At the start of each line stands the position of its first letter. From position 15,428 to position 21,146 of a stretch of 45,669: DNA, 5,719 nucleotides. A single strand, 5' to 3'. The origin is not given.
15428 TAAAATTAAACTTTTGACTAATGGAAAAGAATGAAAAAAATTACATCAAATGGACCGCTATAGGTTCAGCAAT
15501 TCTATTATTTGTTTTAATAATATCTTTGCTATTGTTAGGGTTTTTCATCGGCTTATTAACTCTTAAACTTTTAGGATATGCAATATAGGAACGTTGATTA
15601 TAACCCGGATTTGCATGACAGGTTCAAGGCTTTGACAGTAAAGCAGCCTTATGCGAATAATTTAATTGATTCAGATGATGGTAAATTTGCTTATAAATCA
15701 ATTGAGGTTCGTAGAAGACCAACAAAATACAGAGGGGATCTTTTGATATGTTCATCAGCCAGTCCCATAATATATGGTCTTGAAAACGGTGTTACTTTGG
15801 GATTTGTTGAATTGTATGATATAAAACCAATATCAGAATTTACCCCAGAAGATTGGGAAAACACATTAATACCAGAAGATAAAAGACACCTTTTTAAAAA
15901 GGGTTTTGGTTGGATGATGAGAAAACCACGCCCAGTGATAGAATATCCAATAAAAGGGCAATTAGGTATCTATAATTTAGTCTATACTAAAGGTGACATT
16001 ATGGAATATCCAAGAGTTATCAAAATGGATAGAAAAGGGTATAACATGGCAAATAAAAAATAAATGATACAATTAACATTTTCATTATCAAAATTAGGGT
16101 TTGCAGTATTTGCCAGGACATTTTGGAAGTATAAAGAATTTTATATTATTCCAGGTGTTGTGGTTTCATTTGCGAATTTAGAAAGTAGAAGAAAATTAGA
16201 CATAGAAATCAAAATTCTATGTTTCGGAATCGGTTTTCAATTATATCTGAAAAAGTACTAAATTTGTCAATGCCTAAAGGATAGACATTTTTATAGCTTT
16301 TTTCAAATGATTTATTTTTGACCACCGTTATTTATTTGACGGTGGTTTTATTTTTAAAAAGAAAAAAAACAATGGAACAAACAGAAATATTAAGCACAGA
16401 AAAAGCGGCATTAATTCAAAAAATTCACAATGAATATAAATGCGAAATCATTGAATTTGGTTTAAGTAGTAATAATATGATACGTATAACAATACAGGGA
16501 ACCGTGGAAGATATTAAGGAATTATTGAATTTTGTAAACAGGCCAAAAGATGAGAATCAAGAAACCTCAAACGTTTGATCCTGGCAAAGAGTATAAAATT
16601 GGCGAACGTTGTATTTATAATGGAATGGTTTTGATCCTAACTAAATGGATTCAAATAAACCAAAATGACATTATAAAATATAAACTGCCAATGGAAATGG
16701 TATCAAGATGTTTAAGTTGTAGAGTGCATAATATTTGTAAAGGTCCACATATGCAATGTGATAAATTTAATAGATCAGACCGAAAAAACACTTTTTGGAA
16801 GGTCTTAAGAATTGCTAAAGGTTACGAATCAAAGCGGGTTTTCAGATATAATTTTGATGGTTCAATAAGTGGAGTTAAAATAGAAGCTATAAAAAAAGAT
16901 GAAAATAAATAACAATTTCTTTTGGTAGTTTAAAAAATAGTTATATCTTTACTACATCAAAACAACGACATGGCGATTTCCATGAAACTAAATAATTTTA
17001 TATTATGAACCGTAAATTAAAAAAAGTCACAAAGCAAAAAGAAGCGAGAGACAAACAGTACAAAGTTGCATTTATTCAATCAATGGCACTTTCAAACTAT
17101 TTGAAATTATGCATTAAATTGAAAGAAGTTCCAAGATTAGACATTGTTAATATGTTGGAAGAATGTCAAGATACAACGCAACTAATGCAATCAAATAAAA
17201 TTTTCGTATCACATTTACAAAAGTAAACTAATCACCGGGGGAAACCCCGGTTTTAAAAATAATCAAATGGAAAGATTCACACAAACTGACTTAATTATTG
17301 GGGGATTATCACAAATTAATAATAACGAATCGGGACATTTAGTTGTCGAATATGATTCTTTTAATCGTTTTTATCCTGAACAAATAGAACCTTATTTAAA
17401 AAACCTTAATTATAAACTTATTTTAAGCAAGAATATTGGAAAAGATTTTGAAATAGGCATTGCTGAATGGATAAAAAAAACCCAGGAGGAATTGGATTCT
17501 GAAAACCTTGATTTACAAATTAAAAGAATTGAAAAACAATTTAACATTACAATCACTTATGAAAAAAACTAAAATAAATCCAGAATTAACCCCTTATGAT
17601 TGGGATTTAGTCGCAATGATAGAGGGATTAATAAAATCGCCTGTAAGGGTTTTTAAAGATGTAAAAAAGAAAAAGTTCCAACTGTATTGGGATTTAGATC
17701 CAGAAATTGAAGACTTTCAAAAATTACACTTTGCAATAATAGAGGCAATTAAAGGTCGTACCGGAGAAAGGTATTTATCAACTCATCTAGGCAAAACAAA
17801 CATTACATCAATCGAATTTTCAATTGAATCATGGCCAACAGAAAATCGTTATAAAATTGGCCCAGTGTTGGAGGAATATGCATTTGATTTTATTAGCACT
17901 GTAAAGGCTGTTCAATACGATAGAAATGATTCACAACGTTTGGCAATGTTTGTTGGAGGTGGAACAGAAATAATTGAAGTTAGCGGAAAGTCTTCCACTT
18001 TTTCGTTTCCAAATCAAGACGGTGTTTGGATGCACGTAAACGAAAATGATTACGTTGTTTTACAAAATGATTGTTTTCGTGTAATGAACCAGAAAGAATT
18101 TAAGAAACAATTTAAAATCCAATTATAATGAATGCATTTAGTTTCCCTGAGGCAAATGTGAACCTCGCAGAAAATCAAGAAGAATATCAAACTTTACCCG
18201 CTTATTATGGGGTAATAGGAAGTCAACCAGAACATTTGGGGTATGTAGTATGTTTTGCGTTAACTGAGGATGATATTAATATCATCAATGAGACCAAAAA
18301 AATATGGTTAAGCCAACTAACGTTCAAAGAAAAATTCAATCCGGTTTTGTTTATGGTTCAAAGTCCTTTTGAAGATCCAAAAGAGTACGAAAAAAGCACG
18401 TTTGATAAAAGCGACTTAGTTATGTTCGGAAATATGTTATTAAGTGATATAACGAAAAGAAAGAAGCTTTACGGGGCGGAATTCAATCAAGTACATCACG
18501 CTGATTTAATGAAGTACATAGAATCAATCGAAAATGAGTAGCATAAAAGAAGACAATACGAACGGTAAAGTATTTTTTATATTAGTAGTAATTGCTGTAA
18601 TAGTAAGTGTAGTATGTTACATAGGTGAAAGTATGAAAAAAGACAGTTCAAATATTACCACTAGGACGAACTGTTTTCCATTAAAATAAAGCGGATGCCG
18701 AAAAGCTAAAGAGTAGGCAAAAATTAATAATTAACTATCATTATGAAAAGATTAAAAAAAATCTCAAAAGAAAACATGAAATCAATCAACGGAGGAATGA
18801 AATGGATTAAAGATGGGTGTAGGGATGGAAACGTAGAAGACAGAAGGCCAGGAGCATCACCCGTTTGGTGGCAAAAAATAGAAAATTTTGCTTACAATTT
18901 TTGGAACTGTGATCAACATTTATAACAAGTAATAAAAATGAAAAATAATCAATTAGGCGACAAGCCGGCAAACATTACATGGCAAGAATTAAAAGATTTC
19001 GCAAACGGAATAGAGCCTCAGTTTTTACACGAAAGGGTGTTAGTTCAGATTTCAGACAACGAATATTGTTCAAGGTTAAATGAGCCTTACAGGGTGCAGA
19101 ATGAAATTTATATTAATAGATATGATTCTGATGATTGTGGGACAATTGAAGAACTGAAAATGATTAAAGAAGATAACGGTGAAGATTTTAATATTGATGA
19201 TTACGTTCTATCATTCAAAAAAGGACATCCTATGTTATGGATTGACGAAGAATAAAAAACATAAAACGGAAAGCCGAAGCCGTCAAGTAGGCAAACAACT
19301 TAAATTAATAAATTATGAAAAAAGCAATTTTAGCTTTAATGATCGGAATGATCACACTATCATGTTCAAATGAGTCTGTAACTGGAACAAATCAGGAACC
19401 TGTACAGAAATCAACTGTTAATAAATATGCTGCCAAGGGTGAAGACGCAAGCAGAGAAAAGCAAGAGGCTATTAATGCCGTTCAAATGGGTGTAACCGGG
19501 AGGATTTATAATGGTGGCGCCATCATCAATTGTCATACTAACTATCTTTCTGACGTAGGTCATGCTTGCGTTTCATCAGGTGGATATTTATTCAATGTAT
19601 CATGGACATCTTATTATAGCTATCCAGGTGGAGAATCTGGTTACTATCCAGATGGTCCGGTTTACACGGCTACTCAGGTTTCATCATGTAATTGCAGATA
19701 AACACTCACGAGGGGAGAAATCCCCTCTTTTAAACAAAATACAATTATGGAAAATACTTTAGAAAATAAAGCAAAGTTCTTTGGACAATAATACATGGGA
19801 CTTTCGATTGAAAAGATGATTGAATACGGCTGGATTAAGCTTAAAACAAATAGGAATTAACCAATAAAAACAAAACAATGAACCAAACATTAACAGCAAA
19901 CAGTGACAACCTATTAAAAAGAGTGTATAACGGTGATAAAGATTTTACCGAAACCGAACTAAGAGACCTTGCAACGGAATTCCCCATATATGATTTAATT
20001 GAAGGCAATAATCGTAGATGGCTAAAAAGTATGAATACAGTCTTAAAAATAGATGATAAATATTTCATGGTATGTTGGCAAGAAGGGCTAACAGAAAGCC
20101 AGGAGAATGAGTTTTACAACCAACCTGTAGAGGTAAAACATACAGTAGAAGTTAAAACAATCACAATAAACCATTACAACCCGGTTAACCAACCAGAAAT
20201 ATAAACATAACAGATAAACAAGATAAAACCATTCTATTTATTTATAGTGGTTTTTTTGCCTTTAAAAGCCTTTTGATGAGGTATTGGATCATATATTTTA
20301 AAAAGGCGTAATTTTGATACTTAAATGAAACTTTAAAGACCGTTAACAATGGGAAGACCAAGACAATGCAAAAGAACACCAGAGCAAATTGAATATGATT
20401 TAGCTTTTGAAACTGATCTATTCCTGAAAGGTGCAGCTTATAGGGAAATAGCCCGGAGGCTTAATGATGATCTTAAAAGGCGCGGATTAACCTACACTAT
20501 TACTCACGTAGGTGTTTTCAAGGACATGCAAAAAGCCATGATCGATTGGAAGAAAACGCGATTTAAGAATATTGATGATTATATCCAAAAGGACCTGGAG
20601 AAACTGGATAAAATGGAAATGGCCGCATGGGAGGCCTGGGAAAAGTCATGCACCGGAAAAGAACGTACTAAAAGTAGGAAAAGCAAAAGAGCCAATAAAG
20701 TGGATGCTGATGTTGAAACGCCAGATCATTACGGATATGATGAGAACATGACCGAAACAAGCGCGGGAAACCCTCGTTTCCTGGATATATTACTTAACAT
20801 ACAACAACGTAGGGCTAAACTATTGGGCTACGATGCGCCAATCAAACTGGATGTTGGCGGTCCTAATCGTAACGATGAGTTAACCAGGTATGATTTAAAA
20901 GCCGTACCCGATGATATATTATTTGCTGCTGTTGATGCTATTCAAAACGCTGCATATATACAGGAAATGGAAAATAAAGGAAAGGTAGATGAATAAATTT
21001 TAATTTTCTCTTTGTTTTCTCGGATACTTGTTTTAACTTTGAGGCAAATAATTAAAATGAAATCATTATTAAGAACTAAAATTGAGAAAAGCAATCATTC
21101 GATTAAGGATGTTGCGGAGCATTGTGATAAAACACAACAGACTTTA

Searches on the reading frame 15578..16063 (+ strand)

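Call 61: search_protein_families(library=pfam, max_evalue=0.01, proteins=[window:15578-16063:+])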
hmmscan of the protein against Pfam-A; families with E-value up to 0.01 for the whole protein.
window:15578-16063:+ (161 aa): 0 families

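Call 62: search_protein_families(library=phrogs, max_evalue=0.001, proteins=[window:15578-16063:+])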
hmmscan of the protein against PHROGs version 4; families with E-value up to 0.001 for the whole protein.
window:15578-16063:+ (161 aa): 1 family
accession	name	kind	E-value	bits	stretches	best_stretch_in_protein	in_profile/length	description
phrog_3193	-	unknown function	1.2e-25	91.6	1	1-135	70-207/269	-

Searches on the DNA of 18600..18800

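Call 72: search_rna_families(source=window, start=18600, end=18800, threshold=gathering, show_alignments=1)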
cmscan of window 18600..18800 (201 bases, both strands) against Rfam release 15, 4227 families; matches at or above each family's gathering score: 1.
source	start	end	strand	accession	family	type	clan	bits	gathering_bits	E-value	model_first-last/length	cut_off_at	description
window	18688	18719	+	RF02914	DUF805b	Cis-reg;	CL00115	46.8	35.6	1.1e-12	1-35/35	no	DUF805b RNA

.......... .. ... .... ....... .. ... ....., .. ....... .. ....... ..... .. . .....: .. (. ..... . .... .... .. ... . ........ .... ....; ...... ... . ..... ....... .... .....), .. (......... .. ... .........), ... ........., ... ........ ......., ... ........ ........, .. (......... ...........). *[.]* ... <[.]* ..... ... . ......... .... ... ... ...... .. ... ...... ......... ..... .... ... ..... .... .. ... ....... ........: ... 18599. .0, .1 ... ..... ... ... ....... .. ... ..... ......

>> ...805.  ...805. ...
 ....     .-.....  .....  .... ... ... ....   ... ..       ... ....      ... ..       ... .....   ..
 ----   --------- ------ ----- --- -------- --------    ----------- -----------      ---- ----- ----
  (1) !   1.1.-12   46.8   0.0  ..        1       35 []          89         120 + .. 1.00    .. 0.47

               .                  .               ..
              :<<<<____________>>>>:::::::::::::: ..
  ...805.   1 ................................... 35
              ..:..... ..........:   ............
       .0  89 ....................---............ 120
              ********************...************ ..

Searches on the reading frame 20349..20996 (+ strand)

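Call 61: search_protein_families(library=pfam, max_evalue=0.01, proteins=[window:20349-20996:+])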
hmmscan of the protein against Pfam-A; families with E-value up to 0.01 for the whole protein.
window:20349-20996:+ (215 aa): 1 family
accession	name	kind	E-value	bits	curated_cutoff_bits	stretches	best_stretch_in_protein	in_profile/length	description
PF13773.12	DUF4170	-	0.0045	17.4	25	1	50-79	23-52/60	Domain of unknown function (DUF4170)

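Call 62: search_protein_families(library=phrogs, max_evalue=0.001, proteins=[window:20349-20996:+])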
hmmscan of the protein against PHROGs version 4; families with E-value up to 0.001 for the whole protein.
window:20349-20996:+ (215 aa): 1 family
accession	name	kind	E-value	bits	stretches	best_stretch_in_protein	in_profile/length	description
phrog_645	-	DNA, RNA and nucleotide metabolism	8.2e-19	69.5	1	9-179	18-138/196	Rnase E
